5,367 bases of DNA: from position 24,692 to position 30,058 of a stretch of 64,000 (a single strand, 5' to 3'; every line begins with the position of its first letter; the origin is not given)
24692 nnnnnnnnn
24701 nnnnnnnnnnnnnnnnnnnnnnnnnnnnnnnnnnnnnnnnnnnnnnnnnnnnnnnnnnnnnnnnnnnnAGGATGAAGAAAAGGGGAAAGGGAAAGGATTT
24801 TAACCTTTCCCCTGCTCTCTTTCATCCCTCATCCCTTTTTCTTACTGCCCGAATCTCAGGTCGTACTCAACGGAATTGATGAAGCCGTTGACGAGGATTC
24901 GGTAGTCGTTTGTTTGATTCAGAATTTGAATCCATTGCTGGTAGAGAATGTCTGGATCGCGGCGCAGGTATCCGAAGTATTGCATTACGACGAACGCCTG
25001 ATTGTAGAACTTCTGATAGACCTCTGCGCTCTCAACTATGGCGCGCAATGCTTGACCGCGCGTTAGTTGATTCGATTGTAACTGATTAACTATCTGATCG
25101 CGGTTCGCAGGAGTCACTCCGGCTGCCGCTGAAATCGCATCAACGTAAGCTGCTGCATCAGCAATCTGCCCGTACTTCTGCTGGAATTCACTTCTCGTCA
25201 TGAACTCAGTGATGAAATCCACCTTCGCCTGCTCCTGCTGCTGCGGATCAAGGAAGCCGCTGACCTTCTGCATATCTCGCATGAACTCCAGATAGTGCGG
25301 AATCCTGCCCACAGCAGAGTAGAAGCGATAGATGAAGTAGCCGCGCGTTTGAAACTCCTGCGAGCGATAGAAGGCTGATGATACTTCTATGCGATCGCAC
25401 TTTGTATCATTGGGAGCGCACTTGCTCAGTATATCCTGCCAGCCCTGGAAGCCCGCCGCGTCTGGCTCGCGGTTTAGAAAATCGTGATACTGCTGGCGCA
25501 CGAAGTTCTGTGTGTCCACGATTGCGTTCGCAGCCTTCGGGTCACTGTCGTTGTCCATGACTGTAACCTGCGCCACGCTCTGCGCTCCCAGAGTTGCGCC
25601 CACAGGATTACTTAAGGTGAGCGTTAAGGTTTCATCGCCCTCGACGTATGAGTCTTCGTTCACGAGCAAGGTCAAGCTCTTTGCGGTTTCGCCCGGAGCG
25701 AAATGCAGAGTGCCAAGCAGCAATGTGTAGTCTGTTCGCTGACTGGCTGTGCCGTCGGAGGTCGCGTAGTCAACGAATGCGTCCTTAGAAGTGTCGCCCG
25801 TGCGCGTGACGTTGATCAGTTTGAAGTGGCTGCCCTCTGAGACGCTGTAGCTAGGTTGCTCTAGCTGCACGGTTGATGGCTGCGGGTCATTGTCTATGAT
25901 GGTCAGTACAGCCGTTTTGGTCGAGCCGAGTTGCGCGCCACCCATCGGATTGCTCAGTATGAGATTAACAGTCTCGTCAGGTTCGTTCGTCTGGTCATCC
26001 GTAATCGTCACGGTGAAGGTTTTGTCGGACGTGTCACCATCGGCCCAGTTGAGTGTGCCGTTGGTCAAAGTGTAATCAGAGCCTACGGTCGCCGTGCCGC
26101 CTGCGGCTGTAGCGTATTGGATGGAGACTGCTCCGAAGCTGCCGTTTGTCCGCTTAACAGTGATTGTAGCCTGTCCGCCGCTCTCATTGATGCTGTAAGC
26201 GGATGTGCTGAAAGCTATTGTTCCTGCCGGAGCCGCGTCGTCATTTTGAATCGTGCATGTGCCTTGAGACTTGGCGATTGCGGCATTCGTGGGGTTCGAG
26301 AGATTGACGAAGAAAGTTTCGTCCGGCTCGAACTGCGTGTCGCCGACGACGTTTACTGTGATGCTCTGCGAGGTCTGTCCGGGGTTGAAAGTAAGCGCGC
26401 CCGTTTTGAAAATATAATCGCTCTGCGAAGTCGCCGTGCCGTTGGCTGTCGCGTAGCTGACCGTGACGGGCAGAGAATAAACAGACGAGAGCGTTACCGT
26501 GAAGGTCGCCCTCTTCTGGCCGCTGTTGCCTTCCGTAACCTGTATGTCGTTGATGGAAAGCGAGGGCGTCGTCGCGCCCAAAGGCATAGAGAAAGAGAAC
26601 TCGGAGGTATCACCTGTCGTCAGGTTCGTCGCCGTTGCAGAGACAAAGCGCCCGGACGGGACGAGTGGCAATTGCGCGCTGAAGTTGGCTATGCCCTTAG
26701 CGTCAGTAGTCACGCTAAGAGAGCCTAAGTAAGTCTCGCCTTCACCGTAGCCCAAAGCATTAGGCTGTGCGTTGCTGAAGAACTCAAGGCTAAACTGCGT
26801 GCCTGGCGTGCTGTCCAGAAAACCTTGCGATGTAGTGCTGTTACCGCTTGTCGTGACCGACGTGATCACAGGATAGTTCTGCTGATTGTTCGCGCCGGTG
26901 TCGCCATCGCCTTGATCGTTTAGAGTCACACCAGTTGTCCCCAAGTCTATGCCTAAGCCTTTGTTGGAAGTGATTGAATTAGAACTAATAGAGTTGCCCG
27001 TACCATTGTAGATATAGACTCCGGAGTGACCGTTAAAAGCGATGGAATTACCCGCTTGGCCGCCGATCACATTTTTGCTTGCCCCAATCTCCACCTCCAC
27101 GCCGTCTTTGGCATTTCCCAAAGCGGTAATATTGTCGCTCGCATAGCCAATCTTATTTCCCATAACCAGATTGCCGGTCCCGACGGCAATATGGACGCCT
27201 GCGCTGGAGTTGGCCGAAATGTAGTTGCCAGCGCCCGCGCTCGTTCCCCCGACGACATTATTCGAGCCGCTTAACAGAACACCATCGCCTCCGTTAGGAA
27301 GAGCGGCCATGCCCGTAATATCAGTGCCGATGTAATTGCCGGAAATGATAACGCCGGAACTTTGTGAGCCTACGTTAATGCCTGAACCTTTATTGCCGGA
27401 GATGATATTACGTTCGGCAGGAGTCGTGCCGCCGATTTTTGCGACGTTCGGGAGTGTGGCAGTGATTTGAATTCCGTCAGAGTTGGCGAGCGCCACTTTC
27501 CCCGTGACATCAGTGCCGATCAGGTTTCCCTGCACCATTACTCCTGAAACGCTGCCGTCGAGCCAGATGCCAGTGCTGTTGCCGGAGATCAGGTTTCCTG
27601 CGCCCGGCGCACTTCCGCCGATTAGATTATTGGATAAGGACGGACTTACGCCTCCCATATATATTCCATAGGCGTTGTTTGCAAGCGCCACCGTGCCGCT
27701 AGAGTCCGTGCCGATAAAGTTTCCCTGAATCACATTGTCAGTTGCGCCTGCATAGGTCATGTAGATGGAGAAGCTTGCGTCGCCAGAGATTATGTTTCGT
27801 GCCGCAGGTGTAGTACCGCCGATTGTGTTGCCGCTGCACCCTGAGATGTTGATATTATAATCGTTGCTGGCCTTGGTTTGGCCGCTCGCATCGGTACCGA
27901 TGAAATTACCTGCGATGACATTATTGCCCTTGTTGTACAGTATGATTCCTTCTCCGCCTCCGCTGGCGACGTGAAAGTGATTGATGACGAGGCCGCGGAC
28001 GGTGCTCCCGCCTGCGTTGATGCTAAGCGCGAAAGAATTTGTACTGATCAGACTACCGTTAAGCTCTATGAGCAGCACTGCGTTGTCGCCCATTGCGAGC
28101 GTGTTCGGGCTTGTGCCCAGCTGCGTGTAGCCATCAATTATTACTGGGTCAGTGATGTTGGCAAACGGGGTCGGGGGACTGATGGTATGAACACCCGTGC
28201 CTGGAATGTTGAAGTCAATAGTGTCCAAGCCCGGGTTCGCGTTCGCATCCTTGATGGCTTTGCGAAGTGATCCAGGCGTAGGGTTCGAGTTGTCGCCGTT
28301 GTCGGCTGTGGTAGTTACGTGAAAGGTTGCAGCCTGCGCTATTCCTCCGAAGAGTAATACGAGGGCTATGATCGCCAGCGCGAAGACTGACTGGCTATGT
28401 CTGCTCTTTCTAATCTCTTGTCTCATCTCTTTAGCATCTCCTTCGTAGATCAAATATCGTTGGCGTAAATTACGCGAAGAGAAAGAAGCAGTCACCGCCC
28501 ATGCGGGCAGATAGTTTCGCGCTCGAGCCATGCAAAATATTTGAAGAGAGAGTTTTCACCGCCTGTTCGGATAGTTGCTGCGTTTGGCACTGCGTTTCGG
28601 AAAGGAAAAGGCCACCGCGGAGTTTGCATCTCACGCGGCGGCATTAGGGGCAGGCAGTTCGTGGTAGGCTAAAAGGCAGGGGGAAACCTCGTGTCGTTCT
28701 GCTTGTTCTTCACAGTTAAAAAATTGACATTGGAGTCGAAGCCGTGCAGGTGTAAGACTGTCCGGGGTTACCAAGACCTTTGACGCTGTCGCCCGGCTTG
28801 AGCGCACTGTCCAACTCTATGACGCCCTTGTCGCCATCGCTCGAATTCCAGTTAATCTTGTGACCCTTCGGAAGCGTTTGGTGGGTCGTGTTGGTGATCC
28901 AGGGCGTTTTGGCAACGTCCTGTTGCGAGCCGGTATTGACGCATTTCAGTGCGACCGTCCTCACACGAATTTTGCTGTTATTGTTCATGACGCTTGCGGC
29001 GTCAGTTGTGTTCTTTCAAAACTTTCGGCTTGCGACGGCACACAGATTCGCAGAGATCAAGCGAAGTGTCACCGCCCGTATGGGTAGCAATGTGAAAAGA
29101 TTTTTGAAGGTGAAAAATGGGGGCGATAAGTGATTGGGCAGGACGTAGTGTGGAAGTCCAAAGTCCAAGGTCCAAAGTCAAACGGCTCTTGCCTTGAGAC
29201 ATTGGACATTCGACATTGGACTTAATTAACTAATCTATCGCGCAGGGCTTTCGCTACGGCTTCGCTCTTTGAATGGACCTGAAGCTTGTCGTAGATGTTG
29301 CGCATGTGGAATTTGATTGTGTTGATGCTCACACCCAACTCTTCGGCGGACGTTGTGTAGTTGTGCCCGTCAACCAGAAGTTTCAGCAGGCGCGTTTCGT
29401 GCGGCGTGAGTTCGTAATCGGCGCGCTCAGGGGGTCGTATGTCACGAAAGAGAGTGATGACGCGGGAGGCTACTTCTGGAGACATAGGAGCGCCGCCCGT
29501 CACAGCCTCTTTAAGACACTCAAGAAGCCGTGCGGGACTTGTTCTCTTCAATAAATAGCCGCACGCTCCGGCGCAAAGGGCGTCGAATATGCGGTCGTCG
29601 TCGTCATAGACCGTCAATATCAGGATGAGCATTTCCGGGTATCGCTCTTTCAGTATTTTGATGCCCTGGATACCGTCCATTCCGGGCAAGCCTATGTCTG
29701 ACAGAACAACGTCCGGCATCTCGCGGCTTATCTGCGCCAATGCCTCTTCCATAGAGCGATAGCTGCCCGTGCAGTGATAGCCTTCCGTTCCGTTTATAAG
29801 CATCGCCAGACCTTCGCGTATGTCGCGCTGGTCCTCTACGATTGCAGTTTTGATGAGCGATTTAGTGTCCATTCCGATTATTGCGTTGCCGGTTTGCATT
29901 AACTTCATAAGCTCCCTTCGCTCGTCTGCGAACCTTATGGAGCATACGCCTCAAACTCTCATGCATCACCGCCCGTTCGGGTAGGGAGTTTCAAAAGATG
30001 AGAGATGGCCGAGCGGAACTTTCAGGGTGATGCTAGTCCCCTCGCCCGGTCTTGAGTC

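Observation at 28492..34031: Shared 19-nt box CTAYCC-N4-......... in front of five minus-strand units around a NarL-type regulator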

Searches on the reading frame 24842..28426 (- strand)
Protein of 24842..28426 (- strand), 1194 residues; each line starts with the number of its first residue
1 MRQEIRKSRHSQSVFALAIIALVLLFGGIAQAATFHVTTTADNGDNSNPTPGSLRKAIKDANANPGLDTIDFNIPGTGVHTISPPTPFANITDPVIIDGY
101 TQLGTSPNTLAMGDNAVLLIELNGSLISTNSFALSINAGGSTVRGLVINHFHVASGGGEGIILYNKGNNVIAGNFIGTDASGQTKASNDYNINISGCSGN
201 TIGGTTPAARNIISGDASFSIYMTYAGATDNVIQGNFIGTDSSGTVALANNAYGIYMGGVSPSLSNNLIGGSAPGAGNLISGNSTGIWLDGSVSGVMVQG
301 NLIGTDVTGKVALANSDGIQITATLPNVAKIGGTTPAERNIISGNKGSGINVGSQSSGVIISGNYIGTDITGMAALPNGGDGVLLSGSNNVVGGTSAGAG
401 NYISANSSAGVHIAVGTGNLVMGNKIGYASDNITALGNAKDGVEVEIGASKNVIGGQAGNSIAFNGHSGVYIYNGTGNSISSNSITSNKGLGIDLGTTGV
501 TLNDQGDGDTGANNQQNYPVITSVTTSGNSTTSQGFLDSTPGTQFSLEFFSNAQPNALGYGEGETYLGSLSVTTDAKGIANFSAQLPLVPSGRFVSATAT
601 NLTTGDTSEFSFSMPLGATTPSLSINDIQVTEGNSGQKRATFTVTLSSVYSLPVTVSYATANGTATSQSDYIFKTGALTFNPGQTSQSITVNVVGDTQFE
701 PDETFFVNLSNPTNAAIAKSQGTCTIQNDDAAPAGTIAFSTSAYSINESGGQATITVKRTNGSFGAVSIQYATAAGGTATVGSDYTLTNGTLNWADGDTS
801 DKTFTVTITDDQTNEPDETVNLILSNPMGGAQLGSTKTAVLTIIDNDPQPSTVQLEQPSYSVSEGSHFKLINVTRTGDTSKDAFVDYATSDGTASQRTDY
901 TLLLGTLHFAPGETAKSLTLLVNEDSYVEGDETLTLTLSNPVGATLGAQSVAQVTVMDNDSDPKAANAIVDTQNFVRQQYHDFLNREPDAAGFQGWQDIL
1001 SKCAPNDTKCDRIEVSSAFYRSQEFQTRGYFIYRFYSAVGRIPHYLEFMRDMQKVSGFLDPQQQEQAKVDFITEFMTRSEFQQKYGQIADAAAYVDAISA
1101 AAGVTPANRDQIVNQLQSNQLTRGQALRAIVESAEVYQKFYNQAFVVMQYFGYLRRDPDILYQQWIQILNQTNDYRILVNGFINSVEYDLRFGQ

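Call 7: search_protein_families(library=pfam, proteins=[window:24842-28426:-], max_evalue=0.01)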
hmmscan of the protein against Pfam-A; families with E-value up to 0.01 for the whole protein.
window:24842-28426:- (1194 aa): 4 families
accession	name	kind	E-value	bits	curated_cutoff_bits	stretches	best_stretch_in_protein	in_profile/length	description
PF03160.20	Calx-beta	-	2.6e-60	202.1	27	3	849-960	4-119/119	Calx-beta domain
PF13946.11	DUF4214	-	6.1e-14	52.3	23.2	1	970-1027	18-70/72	Domain of unknown function (DUF4214)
PF13229.12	Beta_helix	-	2.9e-07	30.7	25.9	1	337-498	13-147/158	Right handed beta helix region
PF05048.19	NosD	-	1.5e-05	25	23.6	0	157-322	15-165/212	Periplasmic copper-binding protein (NosD)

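Call 38: search_protein_families(library=ncbifam, proteins=[window:24842-28426:-], max_evalue=0.01)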
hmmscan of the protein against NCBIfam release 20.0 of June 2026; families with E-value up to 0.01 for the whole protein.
window:24842-28426:- (1194 aa): 1 family
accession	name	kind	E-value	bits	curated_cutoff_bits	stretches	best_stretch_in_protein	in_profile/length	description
TIGR00845.1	caca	equivalog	1.1e-43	149.2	679.85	2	651-828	425-614/921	sodium/calcium exchanger 1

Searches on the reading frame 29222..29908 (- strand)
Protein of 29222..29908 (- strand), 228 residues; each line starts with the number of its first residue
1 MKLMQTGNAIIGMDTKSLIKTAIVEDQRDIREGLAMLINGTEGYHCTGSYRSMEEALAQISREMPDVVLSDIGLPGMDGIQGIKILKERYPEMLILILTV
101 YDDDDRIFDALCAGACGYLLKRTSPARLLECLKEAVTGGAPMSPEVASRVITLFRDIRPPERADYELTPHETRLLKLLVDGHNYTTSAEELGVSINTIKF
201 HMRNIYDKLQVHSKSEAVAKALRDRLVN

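Call 7: search_protein_families(library=pfam, proteins=[window:29222-29908:-], max_evalue=0.01)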
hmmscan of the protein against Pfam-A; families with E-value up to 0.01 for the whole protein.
window:29222-29908:- (228 aa): 3 families
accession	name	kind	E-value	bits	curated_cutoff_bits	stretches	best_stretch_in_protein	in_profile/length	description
PF00072.30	Response_reg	-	1.6e-23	83.4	30.2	1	23-132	3-110/111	Response regulator receiver domain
PF00196.25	GerE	-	2.2e-12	46.9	23.5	1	167-220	3-56/57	Bacterial regulatory proteins, luxR family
PF15698.10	Phosphatase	-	0.008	15.8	28.4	0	5-84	122-207/256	Phosphatase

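Call 18: find_related_loci(query=window:29222-29908:-, collection=metagenome_contigs, flank=6000)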
Query window:29222-29908:- (228 aa) in metagenome_contigs; peptide patterns used: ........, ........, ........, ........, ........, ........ (x = any residue, [..] = any of these).
290 stretches matched a pattern; 173 encode a relative of the query (tblastn E <= 1e-3); the best 80 are kept; 80 distinct loci.
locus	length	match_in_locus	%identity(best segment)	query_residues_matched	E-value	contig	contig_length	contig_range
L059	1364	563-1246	92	1-228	1e-156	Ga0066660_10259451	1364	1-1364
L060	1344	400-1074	90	4-228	1e-149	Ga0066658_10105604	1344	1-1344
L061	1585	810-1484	86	3-227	9e-143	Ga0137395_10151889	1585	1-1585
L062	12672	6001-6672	82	5-228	5e-127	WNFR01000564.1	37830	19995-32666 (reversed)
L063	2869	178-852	83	4-228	4e-132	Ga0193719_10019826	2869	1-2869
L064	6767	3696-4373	83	6-228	5e-127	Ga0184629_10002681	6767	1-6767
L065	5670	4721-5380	83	9-228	3e-125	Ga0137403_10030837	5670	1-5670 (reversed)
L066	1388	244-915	79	5-228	7e-133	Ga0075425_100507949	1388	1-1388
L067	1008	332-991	82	9-228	8e-135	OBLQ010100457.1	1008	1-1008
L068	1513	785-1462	78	3-228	8e-132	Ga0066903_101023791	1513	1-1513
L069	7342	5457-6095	81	16-228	7e-120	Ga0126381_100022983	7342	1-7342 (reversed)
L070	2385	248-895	79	11-226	8e-125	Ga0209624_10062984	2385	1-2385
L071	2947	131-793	78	7-228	7e-123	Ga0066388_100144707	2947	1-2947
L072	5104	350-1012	78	7-228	4e-119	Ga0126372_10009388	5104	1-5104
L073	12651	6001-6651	81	12-226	1e-117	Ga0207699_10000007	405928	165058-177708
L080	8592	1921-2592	75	8-228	5e-115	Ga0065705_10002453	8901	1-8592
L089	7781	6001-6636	78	17-228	6e-114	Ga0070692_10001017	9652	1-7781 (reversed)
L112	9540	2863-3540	73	2-228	3e-111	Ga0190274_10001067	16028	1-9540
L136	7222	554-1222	70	5-227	2e-107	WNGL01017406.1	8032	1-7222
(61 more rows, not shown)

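Call 26: search_solved_structures(query=window:29222-29908:-, max_evalue=1e-10, show_alignments=0)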
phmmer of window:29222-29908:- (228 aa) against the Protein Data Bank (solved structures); distinct sequences matched with E-value up to 1e-10: 23.
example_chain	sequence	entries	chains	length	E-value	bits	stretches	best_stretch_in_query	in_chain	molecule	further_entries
5hev_A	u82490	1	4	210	2.9e-27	98.8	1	18-227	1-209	Response regulator protein VraR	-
7ve6_A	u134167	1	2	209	1.5e-24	90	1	19-227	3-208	Response regulator protein VraR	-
4gvp_A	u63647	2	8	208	1.8e-24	89.7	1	19-227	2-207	Response regulator protein vraR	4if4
1a04_A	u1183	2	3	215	4e-22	82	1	23-225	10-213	NITRATE/NITRITE RESPONSE REGULATOR PROTEIN NARL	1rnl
3c3w_A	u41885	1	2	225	2.3e-21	79.5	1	19-219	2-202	TWO COMPONENT TRANSCRIPTIONAL REGULATORY PROTEIN DEVR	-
9xzo_A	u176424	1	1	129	3.7e-19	72.3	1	20-135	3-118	De novo protein M1X0B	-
4ldz_A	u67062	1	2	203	6.5e-18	68.3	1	17-221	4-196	Transcriptional regulatory protein DesR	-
4yn8_A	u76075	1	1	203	6.6e-18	68.2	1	19-227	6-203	Response regulator ChrA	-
7w9h_A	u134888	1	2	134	4.2e-17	65.6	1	19-145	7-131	Response regulator protein FleR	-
6ekg_Y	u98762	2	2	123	9.8e-16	61.2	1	17-131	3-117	Chemotaxis protein CheY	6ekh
7od9_B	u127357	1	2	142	1.2e-15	60.9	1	17-132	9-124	Response regulator receiver protein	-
3cz5_A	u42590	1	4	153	4.8e-15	58.9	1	19-150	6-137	Two-component response regulator, LuxR family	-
1dc7_A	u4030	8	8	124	5.8e-14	55.3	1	23-122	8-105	NITROGEN REGULATION PROTEIN | NITROGEN REGULATION PROTEIN NR(I) | NTRC RECEIVER DOMAIN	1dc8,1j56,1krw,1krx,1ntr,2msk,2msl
5xso_A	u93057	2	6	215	2.1e-13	53.5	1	22-228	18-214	Response regulator FixJ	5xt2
4zmr_A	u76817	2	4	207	1e-12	51.3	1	17-218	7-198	Response regulator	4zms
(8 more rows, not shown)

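Call 38: search_protein_families(library=ncbifam, proteins=[window:29222-29908:-], max_evalue=0.01)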
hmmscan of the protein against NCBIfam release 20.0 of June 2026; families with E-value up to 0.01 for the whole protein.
window:29222-29908:- (228 aa): 98 families (the best 25 are shown)
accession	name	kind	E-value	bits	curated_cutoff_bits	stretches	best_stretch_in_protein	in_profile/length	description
NF047785.1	respo_reg_MadR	equivalog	1.7e-32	112.5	300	1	19-225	1-207/209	MadR family response regulator transcription factor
NF007935.0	PRK10651.1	equivalog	2.2e-32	112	250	1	21-222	9-211/216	two-component system response regulator NarL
NF011896.0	PRK15369.1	equivalog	2.7e-32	112.1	242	1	19-225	4-208/211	two component system response regulator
NF052445.1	RespRegMctR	equivalog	1e-29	103.5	300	1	19-223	2-201/205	two-component system response regulator MctR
NF007708.0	PRK10403.1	equivalog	2.7e-24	85.8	343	1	19-225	7-212/215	nitrate/nitrite response regulator protein NarP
NF007685.0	PRK10360.1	equivalog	3.9e-22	79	258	1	19-218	2-189/196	response regulator transcription factor UhpA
NF007018.1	PRK09483.1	equivalog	4e-22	78.9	280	1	18-228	1-210/217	UvrY/SirA/GacA family response regulator transcription factor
NF006900.1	PRK09390.1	equivalog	3.4e-20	72.4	255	1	22-224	8-200/203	response regulator FixJ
NF041830.1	RR_TF_ErdR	exception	9.8e-16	58.1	390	1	62-217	47-201/213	response regulator transcription factor ErdR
NF008176.1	PRK10923.1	equivalog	1.4e-14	53.5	620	1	22-121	7-104/469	nitrogen regulation protein NR(I)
TIGR02154.1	PhoB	equivalog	7.7e-13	48.3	296.2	1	22-190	6-178/226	phosphate regulon transcriptional regulator PhoB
NF001965.0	PRK00742.1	subfamily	1.3e-12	47.6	293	1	19-124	4-110/357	chemotaxis-specific protein-glutamate methyltransferase CheB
NF040749.1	tetrathio_RR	equivalog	1.5e-12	47.6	290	1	23-219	4-186/191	tetrathionate respiration response regulator TtrR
NF007977.0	PRK10701.1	equivalog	1.6e-12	47.4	330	1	23-133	6-113/241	two-component system response regulator RstA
NF009206.0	PRK12555.1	subfamily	1.8e-12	46.9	342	1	19-117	1-100/340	chemotaxis-specific protein-glutamate methyltransferase CheB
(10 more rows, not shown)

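Call 48: search_protein_families(library=pfam, proteins=[L080:3726-4202:+, L112:4346-4759:+, L136:1447-2001:+, L072:2145-3326:+, L089:2452-3825:-], max_evalue=0.001)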
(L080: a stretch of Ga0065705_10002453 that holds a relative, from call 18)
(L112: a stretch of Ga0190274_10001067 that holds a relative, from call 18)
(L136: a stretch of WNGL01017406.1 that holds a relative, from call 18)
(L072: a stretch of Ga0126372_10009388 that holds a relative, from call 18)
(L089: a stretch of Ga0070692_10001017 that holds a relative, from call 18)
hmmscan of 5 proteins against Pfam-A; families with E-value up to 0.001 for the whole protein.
L080:3726-4202:+ (159 aa): 1 family
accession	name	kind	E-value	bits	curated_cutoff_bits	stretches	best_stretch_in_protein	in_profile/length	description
PF00042.28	Globin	-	2.5e-16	60.6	22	1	45-147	3-117/117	Globin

L112:4346-4759:+ (138 aa): 0 families

L136:1447-2001:+ (185 aa): 0 families

L072:2145-3326:+ (394 aa): 8 families
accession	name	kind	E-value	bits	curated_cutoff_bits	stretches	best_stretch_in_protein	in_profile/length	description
PF07724.20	AAA_2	-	3.1e-38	131.9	27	1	71-256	1-165/166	AAA domain (Cdc48 subfamily)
PF10431.15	ClpB_D2-small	-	1.8e-15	57.1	21.9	1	263-344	1-79/81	C-terminal, D2-small domain, of ClpB protein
PF07728.20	AAA_5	-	6.8e-07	29.8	22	1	76-205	2-126/139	AAA domain (dynein-related subfamily)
PF00004.35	AAA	-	7.8e-07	30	21.2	1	76-202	1-110/131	ATPase family associated with various cellular activities (AAA)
PF00158.32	Sigma54_activat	-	3.5e-05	24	20.2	1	75-200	24-142/168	Sigma-54 interaction domain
PF13191.12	AAA_16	-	0.00013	23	32.6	1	45-124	2-85/167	AAA ATPase domain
PF13401.12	AAA_22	-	0.00037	21.2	27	0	76-177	8-109/130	AAA domain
PF00437.27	T2SSE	-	0.00056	19.1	24.9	0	70-116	139-186/370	Type II/IV secretion system protein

L089:2452-3825:- (458 aa): 1 family
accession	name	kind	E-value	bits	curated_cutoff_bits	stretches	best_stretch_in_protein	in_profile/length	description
PF03781.23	FGE-sulfatase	-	2e-50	172.3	23.3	1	217-441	7-254/255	Sulfatase-modifying factor enzyme 1-like domain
